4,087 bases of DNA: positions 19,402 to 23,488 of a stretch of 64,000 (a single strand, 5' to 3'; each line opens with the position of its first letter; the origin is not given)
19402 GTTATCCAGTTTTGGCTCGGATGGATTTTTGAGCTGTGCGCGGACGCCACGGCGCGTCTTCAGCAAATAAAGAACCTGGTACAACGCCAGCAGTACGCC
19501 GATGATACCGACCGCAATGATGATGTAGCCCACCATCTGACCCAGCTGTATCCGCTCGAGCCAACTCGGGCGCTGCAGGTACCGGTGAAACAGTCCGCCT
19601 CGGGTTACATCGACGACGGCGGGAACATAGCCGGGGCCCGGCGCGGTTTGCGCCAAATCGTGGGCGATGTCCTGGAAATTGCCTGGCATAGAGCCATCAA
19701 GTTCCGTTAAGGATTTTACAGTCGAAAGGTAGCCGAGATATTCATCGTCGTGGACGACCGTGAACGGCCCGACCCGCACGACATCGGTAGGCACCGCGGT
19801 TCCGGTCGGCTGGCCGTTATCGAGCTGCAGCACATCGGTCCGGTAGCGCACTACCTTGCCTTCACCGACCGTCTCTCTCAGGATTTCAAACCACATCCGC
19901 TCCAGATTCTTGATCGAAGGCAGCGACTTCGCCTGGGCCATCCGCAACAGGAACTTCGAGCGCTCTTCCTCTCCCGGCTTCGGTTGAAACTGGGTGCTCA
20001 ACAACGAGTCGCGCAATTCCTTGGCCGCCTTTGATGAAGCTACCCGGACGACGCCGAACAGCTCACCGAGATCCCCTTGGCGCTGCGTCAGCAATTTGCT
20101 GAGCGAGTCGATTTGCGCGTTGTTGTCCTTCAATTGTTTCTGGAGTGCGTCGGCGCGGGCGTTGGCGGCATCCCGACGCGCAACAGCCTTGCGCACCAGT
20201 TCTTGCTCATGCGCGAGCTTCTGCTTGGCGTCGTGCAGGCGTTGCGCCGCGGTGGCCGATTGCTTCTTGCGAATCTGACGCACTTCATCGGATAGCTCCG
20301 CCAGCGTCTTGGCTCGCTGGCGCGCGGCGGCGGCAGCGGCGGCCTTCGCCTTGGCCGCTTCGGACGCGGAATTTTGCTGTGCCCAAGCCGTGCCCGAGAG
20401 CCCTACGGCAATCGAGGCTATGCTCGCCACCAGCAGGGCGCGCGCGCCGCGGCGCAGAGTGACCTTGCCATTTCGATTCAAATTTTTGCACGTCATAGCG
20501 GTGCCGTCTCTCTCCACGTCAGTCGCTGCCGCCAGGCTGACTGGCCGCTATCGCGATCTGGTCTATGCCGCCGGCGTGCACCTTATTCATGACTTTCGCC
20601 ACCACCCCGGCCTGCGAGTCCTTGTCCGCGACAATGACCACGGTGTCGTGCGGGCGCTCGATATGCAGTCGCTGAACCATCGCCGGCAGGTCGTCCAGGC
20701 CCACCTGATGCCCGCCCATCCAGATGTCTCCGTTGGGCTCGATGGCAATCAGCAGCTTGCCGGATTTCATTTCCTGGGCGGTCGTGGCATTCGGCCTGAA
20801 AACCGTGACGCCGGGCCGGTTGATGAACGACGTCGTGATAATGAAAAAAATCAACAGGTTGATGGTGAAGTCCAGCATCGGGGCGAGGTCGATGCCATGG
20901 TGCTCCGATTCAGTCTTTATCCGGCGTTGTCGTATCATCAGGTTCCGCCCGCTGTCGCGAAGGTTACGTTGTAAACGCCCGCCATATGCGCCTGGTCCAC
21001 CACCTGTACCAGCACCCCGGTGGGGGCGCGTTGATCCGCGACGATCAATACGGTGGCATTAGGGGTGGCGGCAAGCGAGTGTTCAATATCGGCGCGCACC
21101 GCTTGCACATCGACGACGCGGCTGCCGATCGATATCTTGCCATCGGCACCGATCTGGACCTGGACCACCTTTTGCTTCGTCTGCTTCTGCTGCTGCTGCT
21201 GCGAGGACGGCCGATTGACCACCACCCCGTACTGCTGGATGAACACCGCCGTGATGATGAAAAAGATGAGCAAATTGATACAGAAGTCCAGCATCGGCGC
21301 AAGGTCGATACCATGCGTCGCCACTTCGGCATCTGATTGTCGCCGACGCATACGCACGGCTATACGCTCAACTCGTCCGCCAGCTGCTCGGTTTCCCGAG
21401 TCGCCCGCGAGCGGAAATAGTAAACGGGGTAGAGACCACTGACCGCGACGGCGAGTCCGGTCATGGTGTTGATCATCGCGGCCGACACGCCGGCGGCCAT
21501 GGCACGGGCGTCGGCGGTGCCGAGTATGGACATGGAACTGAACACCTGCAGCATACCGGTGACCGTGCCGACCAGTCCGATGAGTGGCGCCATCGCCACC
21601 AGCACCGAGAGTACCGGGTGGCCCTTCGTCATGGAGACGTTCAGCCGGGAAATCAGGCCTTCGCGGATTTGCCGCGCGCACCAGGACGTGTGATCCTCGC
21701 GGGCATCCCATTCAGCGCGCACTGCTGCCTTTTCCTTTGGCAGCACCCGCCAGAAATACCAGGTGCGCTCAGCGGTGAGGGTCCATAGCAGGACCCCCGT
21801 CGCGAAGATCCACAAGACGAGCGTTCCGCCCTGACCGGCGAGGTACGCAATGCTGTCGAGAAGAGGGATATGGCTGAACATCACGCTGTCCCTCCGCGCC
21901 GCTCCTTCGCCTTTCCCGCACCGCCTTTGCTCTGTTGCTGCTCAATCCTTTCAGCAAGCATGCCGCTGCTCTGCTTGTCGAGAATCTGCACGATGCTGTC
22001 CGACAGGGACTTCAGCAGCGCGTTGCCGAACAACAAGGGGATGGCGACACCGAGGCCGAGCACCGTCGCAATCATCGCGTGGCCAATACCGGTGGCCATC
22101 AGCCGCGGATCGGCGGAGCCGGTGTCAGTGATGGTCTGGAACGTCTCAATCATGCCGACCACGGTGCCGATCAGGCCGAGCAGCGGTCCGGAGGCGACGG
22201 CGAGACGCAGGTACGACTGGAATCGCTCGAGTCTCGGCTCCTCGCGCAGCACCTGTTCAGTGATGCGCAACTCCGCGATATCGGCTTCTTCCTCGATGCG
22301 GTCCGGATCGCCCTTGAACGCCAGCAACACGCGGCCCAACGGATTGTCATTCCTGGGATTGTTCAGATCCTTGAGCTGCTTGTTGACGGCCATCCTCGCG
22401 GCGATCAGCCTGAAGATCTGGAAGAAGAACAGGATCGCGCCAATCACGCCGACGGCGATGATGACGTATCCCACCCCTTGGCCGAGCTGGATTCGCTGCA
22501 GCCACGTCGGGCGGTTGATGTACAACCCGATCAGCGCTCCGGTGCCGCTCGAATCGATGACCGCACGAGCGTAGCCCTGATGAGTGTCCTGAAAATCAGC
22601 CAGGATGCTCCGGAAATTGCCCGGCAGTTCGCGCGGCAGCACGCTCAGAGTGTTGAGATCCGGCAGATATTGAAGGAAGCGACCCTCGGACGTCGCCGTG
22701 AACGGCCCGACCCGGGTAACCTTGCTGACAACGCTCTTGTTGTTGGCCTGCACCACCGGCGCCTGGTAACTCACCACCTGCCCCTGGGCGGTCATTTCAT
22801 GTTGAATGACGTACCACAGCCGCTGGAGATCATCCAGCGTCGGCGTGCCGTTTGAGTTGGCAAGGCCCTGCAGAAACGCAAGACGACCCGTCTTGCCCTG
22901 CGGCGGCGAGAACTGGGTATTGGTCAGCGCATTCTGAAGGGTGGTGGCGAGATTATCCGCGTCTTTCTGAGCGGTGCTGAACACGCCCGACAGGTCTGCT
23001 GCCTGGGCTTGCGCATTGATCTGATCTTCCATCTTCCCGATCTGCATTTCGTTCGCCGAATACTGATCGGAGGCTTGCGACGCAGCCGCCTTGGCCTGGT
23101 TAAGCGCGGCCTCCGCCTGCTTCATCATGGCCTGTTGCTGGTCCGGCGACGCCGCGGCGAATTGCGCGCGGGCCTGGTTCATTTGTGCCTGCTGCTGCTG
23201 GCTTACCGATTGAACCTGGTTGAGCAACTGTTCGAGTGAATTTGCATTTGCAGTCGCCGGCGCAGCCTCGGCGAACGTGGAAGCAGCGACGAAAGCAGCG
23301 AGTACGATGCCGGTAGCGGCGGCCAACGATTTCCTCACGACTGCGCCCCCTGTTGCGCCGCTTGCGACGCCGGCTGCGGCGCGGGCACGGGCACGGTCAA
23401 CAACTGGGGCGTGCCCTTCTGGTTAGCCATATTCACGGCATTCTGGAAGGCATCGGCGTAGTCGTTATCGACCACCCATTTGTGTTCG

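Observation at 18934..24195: TonB2-type motor operon with two TtpC-like proteins and two ExbD but no TonB and no TPR gene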

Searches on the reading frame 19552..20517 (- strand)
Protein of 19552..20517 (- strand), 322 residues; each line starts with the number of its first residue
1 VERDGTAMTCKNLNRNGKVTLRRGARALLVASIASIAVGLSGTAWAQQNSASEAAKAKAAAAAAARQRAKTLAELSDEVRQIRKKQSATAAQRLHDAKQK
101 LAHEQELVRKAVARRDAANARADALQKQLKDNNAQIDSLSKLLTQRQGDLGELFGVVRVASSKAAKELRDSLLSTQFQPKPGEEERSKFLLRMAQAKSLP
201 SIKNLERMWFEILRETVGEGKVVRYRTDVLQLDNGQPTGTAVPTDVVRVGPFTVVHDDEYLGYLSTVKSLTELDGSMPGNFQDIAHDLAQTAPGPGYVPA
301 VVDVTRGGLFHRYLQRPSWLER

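Call 47: predict_structure(alignment_id=A4)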
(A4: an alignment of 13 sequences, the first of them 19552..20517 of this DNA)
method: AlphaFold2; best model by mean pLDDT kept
length: 322 residues; sequences in the alignment: 13
mean_pLDDT: 56.3   pTM: 0.27
mean pLDDT of the five models: 56.3, 55.5, 53.1, 51.0, 46.6
residues with pLDDT >= 90: 11; 70-90: 70; 50-70: 98; < 50: 143
segments of 3 or more residues with pLDDT < 50: 1-18, 34-48, 168-178, 213-227, 245-282, 291-322
pLDDT, mean of each block of 10 residues (from residue 1): 38 48 50 47 46 71 82 88 90 89 87 76 73 73 60 53 52 45 62 63 57 43 45 57 49 37 31 35 50 42 33 35 30
secondary structure, 60 per line:
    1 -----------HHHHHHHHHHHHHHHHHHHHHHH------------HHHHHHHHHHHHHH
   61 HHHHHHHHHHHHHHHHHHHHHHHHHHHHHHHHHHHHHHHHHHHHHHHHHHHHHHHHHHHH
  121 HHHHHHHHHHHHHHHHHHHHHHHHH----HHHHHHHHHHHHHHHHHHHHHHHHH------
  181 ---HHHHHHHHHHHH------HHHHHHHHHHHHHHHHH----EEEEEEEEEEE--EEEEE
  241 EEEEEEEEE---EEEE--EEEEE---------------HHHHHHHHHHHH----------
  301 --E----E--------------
elements in order: H12-34 H47-145 H150-174 H184-195 H202-218 E223-233 E236-249 E253-256 E259-263 H279-290
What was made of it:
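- The low-confidence AF2 model of the C2 N-terminal region has a single helix of about 100 residues at 47-145 (call 47).
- Tried and rejected: AF2 of the whole C2 periplasmic region (322 aa, 13-sequence alignment) gave pLDDT 56 (call 47).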

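Call 50: search_protein_families(library=pfam, alignment_id=A2, max_evalue=1)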
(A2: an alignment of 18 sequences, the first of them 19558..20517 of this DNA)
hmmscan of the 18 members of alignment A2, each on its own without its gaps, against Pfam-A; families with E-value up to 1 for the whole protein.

A. member 1, window:19558-20517:- (320 aa): 10 families
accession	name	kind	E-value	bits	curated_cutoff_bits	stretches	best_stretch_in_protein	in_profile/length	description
PF08614.16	ATG16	-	0.00087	20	33.7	1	44-149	56-159/200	Autophagy protein 16 (ATG16)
PF13874.11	Nup54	-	0.014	15.8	30.5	1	62-149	42-132/140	Nucleoporin complex subunit 54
PF02601.20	Exonuc_VII_L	-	0.018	15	35.9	1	59-146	133-224/315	Exonuclease VII, large subunit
PF19269.4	Anticodon_2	-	0.034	15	23.6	1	58-131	16-92/141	Anticodon binding domain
PF05761.20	5_nucleotid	-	0.061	12.7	28.5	1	72-154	329-412/460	5' nucleotidase family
PF12325.13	TMF_TATA_bd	-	0.082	13.5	29.1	1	63-153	5-97/115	TATA element modulatory factor 1 TATA binding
PF07851.19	TMEM120A-B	-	0.085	12.5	29.8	1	67-160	13-107/324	TMEM120A/B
PF05929.16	Phage_GPO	-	0.41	10.7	33.6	1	43-146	147-247/268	Phage capsid scaffolding protein (GPO) serine peptidase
PF14932.11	HAUS-augmin3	-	0.44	10.4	29.4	1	10-147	33-167/260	HAUS augmin-like complex subunit 3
PF00769.24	ERM_C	-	0.54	11.2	23.4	1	54-100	4-50/77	Ezrin/radixin/moesin family C terminal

B. families by the number of members that match (of 18 scanned): 56 families (the first 25 are shown)
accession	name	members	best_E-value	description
PF11932.13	DUF3450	6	3e-05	Protein of unknown function (DUF3450)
PF02601.20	Exonuc_VII_L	5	0.018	Exonuclease VII, large subunit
PF13874.11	Nup54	3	0.014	Nucleoporin complex subunit 54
PF10186.14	ATG14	3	0.022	Vacuolar sorting 38 and autophagy-related subunit 14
PF03961.19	FapA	3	0.089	Flagellar Assembly Protein A beta solenoid domain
PF08614.16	ATG16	2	0.00087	Autophagy protein 16 (ATG16)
PF07200.18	Mod_r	2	0.028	Modifier of rudimentary (Mod(r)) protein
PF23025.1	YbjQ_2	2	0.075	C2 domain-containing protein 5, YbjQ-like domain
PF19745.5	FUT8_N_cat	2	0.076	Alpha-(1,6)-fucosyltransferase N- and catalytic domains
PF07851.19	TMEM120A-B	2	0.085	TMEM120A/B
PF06637.16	PV-1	2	0.096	PV-1 protein (PLVAP)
PF09556.15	RE_HaeIII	2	0.19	HaeIII restriction endonuclease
PF06103.16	DUF948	2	0.2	Bacterial protein of unknown function (DUF948)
PF14932.11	HAUS-augmin3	2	0.25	HAUS augmin-like complex subunit 3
PF18053.6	GyrB_insert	1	0.0051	DNA gyrase B subunit insert domain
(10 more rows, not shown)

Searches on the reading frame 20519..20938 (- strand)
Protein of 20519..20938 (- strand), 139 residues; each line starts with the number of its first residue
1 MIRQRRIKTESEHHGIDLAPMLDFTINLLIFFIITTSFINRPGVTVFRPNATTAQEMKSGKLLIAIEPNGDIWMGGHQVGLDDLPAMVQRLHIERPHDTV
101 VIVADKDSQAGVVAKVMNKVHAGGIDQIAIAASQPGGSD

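Call 4: search_protein_families(library=pfam, proteins=[window:20519-20938:-], max_evalue=0.01)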
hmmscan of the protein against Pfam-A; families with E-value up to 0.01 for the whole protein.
window:20519-20938:- (139 aa): 1 family
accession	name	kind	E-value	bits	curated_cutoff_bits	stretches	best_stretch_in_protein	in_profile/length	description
PF02472.21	ExbD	-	2.6e-20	73.2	25.4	1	11-133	3-126/128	Biopolymer transport protein ExbD/TolR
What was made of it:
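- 20519..20938 (-): ExbD paralogue 2 (D2, 139 aa). PF02472, E=3e-20 (call 4).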

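Call 44: search_protein_families(library=ncbifam, proteins=[window:20519-20938:-], max_evalue=0.001)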
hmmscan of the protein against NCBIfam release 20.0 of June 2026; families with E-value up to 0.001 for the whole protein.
window:20519-20938:- (139 aa): 5 families
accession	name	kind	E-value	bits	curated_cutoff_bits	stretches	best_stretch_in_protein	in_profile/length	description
TIGR02801.1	tolR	equivalog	4.6e-12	46.7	127.3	1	16-132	5-128/129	protein TolR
NF008429.0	PRK11267.1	equivalog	2.2e-09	37.5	216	1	7-130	9-132/141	TonB system transport protein ExbD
TIGR02803.1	ExbD_1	equivalog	3.8e-09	36.7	152.95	1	14-130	2-118/122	TonB system transport protein ExbD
TIGR02804.1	ExbD_2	equivalog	4e-09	36.9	123.45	1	14-133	2-120/121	TonB system transport protein ExbD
NF008248.0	PRK11024.1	equivalog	0.00027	21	162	0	2-129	2-136/142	colicin uptake protein TolR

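Call 66: search_solved_structures(query=window:20519-20938:-, max_evalue=0.01, show_alignments=2)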
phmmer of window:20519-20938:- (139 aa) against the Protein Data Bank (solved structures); distinct sequences matched with E-value up to 0.01: 5.
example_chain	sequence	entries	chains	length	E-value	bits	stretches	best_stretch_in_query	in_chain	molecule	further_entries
6tyi_Y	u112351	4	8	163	2.4e-05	27.5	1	8-132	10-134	Biopolymer transport protein ExbD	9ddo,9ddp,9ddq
7ajq_F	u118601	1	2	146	0.00019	24.7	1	9-131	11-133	Biopolymer transport protein ExbD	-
9ddm_Y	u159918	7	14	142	0.0011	22.2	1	15-131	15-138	Tol-Pal system protein TolR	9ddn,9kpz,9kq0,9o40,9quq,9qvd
9k49_F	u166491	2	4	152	0.0013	21.9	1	15-131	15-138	Tol-Pal system protein TolR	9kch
8odt_F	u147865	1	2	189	0.0026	21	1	15-131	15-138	Tol-Pal system protein TolR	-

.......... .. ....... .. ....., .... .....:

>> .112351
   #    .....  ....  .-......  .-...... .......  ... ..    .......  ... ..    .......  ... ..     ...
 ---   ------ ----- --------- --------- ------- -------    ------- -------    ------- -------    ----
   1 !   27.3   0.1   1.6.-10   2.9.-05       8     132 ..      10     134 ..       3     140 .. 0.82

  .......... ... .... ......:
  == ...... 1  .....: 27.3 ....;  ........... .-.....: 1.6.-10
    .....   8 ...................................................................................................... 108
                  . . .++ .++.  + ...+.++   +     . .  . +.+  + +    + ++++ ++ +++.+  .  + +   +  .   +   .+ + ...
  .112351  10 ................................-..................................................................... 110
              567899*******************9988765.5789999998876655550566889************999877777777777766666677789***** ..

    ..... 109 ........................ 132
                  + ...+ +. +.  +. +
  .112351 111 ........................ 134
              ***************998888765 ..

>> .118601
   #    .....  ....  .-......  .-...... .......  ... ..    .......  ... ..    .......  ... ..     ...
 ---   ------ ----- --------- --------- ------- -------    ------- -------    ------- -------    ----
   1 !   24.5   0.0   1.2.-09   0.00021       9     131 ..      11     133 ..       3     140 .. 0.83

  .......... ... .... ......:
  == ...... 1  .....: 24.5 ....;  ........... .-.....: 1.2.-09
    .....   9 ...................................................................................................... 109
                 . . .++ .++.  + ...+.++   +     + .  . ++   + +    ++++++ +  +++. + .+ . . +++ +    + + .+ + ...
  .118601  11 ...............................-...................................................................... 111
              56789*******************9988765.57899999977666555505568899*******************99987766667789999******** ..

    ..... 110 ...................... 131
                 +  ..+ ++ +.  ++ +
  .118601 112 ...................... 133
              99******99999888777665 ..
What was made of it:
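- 20519..20938 (-): The TM Asp is kept (call 66).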

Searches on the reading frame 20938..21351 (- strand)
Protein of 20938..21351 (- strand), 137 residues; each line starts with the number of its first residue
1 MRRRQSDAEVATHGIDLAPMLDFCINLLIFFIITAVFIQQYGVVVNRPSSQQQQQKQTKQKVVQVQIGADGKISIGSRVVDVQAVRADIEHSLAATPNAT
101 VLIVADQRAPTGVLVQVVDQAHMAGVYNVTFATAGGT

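Call 4: search_protein_families(library=pfam, proteins=[window:20938-21351:-], max_evalue=0.01)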
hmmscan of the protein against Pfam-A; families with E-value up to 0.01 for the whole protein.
window:20938-21351:- (137 aa): 1 family
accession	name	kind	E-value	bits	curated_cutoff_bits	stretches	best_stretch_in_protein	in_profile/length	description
PF02472.21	ExbD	-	2.3e-26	92.8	25.4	1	13-133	6-125/128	Biopolymer transport protein ExbD/TolR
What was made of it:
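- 20938..21351 (-): ExbD paralogue 1 (D1, 137 aa). PF02472, E=2e-26 (call 4).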

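Call 44: search_protein_families(library=ncbifam, proteins=[window:20938-21351:-], max_evalue=0.001)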
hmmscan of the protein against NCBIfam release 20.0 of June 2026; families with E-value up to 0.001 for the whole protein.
window:20938-21351:- (137 aa): 5 families
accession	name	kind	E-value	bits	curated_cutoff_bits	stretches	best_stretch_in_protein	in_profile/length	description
TIGR02801.1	tolR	equivalog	7.7e-16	58.9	127.3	1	15-133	5-128/129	protein TolR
NF008429.0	PRK11267.1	equivalog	1.1e-12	48.2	216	1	5-130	8-131/141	TonB system transport protein ExbD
TIGR02803.1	ExbD_1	equivalog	3.8e-10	39.9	152.95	1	13-130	2-117/122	TonB system transport protein ExbD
TIGR02804.1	ExbD_2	equivalog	2.5e-09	37.5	123.45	1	13-130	2-116/121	TonB system transport protein ExbD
NF008248.0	PRK11024.1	equivalog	7.9e-09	35.7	162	1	8-133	9-139/142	colicin uptake protein TolR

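Call 67: search_solved_structures(query=window:20938-21351:-, max_evalue=0.01, show_alignments=1)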
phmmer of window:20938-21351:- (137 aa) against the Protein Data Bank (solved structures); distinct sequences matched with E-value up to 0.01: 5.
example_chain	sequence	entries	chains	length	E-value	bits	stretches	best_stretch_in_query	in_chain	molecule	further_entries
6tyi_Y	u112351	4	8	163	1.3e-07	35.2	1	11-129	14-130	Biopolymer transport protein ExbD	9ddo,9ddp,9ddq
7ajq_F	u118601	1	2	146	1.8e-07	34.7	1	10-130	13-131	Biopolymer transport protein ExbD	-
9ddm_Y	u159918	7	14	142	5.7e-05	26.6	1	14-133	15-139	Tol-Pal system protein TolR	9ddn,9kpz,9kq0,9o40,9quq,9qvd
9k49_F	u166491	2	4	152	7.1e-05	26.3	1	14-133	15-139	Tol-Pal system protein TolR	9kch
8odt_F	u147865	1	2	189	0.00014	25.3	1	14-133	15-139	Tol-Pal system protein TolR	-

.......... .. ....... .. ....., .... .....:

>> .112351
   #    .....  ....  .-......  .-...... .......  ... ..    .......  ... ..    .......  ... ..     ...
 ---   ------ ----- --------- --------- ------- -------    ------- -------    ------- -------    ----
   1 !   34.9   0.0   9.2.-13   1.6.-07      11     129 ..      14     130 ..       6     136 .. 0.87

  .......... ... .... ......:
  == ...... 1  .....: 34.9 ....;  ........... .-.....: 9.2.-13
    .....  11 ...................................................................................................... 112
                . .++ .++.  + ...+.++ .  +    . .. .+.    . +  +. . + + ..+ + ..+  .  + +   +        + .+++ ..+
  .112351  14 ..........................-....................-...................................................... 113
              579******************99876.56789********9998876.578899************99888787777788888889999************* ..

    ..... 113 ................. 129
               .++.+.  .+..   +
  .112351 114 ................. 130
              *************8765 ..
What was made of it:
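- On Vibrio-type TonB2/Ttp energy-transduction system: The TM Asp is kept (calls 66, 67).
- The ExbD Asp is conserved (calls 66, 67). Both ExbD are intact, with the conserved Asp (calls 66, 67).
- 20938..21351 (-): Aligns to E. coli ExbD (6tyi_Y) with the query's ...APMLD... over the chain's ...TPFID... in the TM helix, so the Asp is kept (call 67).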

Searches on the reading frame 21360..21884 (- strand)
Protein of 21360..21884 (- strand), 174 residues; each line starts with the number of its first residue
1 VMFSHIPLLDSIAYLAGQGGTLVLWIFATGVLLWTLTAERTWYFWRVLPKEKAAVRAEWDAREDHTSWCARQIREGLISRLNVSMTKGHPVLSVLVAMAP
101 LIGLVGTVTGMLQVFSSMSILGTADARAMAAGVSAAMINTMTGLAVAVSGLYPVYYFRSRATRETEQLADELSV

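Call 4: search_protein_families(library=pfam, proteins=[window:21360-21884:-], max_evalue=0.01)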
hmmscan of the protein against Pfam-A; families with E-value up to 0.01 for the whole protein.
window:21360-21884:- (174 aa): 1 family
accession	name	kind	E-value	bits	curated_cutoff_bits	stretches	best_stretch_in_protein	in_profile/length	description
PF01618.21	MotA_ExbB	-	2.1e-22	79.7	22.9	1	62-168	19-125/127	MotA/TolQ/ExbB proton channel family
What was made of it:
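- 21360..21884 (-): Small ExbB (174 aa). PF01618, E=2e-22 (call 4).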

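Call 44: search_protein_families(library=ncbifam, proteins=[window:21360-21884:-], max_evalue=0.001)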
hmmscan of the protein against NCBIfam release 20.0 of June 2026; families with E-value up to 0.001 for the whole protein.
window:21360-21884:- (174 aa): 7 families
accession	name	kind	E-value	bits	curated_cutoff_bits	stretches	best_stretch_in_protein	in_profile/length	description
TIGR02796.1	tolQ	equivalog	8.6e-10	38.7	221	1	80-163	114-198/216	protein TolQ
TIGR02805.1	exbB2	equivalog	1.5e-09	38.1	135.35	1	79-151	45-117/138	TonB-system energizer ExbB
TIGR02797.1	exbB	equivalog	3.4e-09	36.8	206.2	1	82-164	112-193/211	tonB-system energizer ExbB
NF008066.0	PRK10801.1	equivalog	1.5e-07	31.2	403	1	57-151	96-189/230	Tol-Pal system protein TolQ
NF007722.0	PRK10414.1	equivalog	2e-07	30.8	402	1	80-151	121-192/244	tol-pal system-associated acyl-CoA thioesterase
NF006583.0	PRK09109.1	equivalog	8.2e-05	21.8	237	1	72-154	126-203/246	flagellar motor protein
NF006527.0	PRK08990.1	equivalog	0.00029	20.2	341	1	84-147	135-193/254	flagellar motor protein PomA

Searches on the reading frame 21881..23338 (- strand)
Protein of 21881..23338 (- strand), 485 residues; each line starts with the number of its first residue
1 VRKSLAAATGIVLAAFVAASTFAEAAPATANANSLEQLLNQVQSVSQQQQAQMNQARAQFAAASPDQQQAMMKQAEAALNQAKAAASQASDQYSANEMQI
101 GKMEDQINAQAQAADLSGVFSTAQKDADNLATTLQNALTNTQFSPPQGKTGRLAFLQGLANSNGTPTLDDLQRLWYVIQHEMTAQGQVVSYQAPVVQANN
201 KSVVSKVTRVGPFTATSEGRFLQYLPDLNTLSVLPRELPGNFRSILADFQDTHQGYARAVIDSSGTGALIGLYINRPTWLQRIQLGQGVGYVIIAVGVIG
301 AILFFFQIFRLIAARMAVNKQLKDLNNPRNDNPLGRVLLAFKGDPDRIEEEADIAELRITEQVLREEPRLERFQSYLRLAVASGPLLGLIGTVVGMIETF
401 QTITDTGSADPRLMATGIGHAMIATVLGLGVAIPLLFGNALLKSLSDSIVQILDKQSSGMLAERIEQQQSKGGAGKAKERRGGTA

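Call 4: search_protein_families(library=pfam, proteins=[window:21881-23338:-], max_evalue=0.01)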
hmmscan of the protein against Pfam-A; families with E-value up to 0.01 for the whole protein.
window:21881-23338:- (485 aa): 1 family
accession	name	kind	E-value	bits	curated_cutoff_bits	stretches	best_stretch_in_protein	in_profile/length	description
PF01618.21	MotA_ExbB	-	3.4e-26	91.9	22.9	1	351-454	23-126/127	MotA/TolQ/ExbB proton channel family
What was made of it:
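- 21881..23338 (-): TtpC-like paralogue 1 (C1, 485 aa): signal peptide, about 290 aa of DUF3450-like periplasmic domain, then a 3-TM ExbB/MotA channel domain. PF01618 at residues 351-454 (call 4).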

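Call 44: search_protein_families(library=ncbifam, proteins=[window:21881-23338:-], max_evalue=0.001)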
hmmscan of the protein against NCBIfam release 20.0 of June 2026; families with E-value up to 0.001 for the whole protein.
window:21881-23338:- (485 aa): 7 families
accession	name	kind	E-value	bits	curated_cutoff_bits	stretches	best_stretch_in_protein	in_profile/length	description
TIGR02796.1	tolQ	equivalog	1.5e-11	44.5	221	1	358-450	107-200/216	protein TolQ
TIGR02797.1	exbB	equivalog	1.6e-09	37.9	206.2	1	357-436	102-181/211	tonB-system energizer ExbB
TIGR02805.1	exbB2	equivalog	3.1e-09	37.1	135.35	1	377-445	58-127/138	TonB-system energizer ExbB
NF007722.0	PRK10414.1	equivalog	9.8e-08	31.8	402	1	358-435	114-191/244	tol-pal system-associated acyl-CoA thioesterase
NF008066.0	PRK10801.1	equivalog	2.7e-07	30.3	403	1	363-439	116-192/230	Tol-Pal system protein TolQ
NF006284.1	PRK08456.1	equivalog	2.7e-06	26.8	380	1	368-441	137-204/252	flagellar motor stator protein MotA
NF006583.0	PRK09109.1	equivalog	2.9e-05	23.3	237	1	384-437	153-201/246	flagellar motor protein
